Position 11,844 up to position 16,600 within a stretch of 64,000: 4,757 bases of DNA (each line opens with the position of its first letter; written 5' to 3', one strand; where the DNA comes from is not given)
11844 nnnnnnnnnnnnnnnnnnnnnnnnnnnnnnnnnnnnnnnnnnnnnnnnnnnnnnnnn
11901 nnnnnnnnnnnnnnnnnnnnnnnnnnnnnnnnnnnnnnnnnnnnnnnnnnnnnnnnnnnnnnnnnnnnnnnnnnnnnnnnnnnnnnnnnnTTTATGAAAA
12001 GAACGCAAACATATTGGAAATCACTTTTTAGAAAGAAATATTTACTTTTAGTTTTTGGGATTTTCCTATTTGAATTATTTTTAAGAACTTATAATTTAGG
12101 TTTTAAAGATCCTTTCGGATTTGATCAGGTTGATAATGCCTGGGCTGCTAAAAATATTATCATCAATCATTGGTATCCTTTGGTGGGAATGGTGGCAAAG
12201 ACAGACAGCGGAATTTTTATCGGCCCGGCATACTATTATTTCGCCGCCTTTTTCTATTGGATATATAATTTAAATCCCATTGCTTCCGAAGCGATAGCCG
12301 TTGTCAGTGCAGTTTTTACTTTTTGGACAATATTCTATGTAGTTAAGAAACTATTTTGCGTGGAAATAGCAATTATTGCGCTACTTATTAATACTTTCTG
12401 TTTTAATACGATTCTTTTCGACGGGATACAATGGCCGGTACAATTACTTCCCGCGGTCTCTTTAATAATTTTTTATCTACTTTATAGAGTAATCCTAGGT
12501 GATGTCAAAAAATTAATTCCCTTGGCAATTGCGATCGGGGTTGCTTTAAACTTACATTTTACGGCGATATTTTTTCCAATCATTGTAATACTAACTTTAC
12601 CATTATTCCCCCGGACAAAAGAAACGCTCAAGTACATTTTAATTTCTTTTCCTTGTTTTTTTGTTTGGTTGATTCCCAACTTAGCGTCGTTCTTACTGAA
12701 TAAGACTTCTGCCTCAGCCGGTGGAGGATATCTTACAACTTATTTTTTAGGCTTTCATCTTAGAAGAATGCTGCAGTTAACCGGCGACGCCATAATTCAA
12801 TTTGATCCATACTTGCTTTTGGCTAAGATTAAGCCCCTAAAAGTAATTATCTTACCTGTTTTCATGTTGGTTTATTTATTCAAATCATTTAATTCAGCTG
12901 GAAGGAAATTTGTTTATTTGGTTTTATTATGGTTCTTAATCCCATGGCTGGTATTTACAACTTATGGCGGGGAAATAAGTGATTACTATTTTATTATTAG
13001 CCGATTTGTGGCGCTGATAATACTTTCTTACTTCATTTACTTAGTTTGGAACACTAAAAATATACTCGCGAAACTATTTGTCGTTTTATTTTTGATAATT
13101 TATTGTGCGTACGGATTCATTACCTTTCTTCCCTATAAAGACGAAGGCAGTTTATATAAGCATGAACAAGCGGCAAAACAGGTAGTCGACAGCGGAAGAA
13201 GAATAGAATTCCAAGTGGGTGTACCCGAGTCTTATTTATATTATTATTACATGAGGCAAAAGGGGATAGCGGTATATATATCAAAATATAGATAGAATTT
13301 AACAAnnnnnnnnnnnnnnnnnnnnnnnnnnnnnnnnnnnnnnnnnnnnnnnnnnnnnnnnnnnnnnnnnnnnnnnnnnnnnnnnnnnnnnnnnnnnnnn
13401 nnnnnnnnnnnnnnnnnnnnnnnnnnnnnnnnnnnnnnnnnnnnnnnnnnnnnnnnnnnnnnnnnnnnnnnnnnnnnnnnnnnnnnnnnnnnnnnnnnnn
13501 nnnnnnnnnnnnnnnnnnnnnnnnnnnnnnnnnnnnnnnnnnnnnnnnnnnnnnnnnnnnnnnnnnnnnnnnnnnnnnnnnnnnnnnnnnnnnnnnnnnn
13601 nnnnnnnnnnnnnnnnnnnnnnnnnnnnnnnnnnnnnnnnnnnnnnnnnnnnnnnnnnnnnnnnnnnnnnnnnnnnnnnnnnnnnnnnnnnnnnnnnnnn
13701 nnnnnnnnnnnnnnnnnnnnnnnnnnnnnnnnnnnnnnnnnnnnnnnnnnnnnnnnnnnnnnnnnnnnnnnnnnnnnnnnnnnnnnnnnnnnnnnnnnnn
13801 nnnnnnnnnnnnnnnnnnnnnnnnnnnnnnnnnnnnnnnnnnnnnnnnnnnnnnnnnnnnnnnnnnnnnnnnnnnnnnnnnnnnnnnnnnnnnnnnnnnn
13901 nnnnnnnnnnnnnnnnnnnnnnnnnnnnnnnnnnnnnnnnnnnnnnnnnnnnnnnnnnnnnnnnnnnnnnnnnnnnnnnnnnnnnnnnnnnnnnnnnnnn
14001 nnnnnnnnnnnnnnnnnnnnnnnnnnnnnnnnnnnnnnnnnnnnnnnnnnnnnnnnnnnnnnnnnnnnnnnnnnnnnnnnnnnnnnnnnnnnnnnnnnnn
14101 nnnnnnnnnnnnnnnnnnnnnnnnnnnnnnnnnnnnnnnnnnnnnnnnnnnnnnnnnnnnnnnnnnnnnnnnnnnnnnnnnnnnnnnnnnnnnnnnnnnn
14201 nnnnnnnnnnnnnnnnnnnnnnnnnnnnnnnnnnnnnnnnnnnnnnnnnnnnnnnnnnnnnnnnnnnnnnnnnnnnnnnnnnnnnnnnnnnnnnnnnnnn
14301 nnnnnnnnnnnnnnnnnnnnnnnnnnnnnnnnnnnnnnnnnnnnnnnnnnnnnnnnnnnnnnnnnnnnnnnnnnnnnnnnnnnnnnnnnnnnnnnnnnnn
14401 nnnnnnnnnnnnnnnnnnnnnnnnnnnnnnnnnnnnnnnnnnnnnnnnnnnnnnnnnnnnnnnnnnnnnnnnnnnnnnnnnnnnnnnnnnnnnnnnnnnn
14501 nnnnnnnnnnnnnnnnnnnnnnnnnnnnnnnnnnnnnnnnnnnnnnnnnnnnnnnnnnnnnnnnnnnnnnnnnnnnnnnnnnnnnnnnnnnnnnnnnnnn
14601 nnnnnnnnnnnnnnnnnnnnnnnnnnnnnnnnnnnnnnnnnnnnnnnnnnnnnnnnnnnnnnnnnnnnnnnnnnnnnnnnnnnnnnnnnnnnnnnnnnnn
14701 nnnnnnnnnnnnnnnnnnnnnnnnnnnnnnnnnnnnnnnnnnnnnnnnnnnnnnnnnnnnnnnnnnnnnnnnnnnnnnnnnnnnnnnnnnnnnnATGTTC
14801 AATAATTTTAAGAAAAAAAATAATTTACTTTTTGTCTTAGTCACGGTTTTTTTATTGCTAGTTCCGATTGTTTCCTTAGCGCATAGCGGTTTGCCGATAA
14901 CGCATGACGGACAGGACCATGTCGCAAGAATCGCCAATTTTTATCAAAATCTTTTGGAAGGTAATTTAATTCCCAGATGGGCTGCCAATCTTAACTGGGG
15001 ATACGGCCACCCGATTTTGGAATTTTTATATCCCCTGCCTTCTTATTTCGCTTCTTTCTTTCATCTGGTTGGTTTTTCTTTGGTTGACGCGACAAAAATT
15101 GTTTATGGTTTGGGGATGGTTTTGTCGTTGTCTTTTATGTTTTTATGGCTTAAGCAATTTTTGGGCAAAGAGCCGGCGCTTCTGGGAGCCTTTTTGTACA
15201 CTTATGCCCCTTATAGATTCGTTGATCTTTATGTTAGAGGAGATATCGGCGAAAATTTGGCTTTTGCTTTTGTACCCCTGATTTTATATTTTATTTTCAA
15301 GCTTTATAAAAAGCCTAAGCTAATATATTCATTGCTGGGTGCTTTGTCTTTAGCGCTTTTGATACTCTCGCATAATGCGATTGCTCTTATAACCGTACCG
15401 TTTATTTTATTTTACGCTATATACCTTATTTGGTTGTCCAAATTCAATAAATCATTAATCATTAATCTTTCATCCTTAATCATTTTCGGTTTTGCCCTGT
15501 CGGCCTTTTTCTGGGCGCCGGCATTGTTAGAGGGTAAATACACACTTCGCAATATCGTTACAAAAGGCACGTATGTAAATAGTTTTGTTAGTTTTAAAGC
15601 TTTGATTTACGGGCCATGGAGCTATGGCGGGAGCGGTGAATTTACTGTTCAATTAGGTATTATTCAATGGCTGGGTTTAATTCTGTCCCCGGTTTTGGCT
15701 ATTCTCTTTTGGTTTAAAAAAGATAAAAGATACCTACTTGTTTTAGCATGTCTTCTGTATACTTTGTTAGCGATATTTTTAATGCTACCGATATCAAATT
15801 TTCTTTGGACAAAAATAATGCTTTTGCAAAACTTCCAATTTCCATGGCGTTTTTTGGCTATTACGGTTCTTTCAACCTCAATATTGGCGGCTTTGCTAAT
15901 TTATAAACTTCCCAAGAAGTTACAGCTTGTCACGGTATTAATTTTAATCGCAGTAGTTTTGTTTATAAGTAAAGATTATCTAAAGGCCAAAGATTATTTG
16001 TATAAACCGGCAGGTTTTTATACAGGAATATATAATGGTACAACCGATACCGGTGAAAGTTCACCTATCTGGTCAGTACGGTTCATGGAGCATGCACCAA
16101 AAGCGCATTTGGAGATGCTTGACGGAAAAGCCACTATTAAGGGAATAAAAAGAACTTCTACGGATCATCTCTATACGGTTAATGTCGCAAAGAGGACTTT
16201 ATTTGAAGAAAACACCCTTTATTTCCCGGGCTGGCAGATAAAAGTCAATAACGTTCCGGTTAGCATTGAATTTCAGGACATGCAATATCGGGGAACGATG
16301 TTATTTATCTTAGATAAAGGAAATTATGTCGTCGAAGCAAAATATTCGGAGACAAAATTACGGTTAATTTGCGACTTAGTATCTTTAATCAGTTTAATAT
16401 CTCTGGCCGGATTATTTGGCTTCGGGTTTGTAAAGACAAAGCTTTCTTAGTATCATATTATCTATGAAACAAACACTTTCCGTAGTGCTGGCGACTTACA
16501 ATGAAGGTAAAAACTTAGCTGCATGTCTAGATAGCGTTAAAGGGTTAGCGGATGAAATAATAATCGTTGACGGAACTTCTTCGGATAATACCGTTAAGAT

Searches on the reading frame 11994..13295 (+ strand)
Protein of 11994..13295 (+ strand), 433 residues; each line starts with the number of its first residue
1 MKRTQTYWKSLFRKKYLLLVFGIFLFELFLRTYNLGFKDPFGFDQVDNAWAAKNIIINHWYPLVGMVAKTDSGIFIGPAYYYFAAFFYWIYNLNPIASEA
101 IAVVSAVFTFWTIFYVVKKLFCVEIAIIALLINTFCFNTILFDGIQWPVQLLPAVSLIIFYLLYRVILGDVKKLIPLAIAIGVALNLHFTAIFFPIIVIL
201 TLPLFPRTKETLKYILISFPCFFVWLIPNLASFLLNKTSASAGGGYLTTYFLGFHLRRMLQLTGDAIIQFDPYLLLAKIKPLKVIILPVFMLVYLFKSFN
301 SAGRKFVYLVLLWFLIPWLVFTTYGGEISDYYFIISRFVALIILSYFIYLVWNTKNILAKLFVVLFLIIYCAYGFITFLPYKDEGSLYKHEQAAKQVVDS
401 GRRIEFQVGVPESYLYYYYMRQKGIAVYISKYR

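Call 4: search_protein_families(library=pfam, proteins=[window:11994-13295:+], max_evalue=0.01)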
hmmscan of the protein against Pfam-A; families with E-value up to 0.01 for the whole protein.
window:11994-13295:+ (433 aa): 1 family
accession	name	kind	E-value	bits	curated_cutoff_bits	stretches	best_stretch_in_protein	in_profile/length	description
PF13231.12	PMT_2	-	0.0013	19.4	26.1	1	78-222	4-154/160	Dolichyl-phosphate-mannose-protein mannosyltransferase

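Call 5: search_protein_families(library=ncbifam, proteins=[window:11994-13295:+], max_evalue=0.01)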
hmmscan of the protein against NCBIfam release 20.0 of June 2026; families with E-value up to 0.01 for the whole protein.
window:11994-13295:+ (433 aa): 0 families

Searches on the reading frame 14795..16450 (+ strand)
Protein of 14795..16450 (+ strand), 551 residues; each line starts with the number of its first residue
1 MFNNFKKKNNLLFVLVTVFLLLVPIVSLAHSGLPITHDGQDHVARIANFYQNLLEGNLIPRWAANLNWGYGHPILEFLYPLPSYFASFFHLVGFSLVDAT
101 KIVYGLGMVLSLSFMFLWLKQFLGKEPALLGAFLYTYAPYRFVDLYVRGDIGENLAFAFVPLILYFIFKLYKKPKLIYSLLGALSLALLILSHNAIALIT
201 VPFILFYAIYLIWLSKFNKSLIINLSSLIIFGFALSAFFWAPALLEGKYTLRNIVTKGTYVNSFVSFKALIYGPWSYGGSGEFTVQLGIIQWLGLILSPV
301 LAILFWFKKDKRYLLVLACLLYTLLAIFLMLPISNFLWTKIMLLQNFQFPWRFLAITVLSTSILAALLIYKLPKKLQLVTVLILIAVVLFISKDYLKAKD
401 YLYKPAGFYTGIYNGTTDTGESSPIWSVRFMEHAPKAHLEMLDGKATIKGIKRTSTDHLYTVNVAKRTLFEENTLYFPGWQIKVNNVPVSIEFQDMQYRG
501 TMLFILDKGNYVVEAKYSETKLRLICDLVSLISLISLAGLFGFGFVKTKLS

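Call 4: search_protein_families(library=pfam, proteins=[window:14795-16450:+], max_evalue=0.01)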
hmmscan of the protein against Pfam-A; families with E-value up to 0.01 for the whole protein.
window:14795-16450:+ (551 aa): 2 families
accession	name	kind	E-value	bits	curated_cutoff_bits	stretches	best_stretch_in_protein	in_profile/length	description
PF10131.15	PTPS_related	-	4.6e-09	35.7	26.4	1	80-450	6-363/621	6-pyruvoyl-tetrahydropterin synthase related domain; membrane protein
PF13231.12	PMT_2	-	7.7e-06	26.6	26.1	1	80-233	4-153/160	Dolichyl-phosphate-mannose-protein mannosyltransferase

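Call 5: search_protein_families(library=ncbifam, proteins=[window:14795-16450:+], max_evalue=0.01)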
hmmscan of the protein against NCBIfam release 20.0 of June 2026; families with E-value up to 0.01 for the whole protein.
window:14795-16450:+ (551 aa): 0 families
